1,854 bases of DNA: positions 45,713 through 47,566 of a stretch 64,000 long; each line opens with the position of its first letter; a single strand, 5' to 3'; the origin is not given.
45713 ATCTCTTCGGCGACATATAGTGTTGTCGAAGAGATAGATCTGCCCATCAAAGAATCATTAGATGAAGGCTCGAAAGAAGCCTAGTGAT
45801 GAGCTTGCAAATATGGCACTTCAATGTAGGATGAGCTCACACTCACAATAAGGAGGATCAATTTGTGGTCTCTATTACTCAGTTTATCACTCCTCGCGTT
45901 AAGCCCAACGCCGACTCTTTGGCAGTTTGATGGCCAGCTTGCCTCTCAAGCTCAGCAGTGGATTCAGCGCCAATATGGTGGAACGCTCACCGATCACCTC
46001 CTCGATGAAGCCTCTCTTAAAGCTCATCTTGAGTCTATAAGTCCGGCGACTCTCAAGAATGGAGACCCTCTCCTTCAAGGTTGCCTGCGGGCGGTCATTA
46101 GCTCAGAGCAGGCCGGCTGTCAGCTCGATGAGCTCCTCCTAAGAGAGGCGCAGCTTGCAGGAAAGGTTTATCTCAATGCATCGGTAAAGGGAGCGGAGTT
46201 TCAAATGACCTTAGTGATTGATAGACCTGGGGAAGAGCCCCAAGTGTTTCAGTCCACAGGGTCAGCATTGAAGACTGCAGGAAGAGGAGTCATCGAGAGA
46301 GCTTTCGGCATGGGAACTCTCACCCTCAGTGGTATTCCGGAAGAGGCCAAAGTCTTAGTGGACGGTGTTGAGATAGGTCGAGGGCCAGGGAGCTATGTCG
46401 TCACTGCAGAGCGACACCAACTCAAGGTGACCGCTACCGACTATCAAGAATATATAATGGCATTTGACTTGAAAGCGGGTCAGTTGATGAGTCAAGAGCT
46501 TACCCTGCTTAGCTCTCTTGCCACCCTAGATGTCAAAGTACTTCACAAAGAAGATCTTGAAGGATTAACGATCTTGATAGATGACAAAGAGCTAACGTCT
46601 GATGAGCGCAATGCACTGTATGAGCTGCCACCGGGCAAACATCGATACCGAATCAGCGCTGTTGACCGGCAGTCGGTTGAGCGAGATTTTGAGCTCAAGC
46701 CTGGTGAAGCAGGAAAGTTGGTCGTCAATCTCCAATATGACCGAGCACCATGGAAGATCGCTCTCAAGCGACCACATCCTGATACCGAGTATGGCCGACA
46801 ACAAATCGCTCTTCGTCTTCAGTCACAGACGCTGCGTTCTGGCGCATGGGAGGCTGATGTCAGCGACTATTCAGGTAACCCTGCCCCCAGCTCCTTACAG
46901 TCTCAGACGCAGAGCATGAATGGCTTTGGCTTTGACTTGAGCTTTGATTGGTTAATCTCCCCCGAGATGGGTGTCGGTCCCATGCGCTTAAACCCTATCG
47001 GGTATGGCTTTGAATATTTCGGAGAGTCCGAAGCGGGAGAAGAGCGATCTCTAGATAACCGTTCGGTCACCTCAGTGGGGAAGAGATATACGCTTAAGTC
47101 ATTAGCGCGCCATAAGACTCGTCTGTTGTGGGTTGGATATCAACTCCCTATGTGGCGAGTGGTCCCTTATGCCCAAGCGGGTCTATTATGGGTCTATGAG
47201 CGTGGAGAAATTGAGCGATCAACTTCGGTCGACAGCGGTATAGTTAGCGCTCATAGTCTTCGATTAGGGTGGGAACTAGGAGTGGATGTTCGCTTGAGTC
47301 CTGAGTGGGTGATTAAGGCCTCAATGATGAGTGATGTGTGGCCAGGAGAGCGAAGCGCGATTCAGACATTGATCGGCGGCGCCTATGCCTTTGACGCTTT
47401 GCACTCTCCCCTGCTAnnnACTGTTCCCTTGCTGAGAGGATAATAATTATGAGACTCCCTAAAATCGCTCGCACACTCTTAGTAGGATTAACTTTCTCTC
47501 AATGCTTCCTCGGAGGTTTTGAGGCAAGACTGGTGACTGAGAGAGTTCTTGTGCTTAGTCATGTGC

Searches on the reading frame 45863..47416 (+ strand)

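Call 12: search_protein_families(library=pfam, proteins=[window:45863-47416:+], max_evalue=0.001)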
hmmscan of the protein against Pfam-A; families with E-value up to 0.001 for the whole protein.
window:45863-47416:+ (518 aa): 1 family
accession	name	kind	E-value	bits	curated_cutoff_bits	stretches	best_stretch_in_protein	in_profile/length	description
PF08308.17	PEGA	-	1e-08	35.4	20.8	1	150-215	1-67/71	PEGA domain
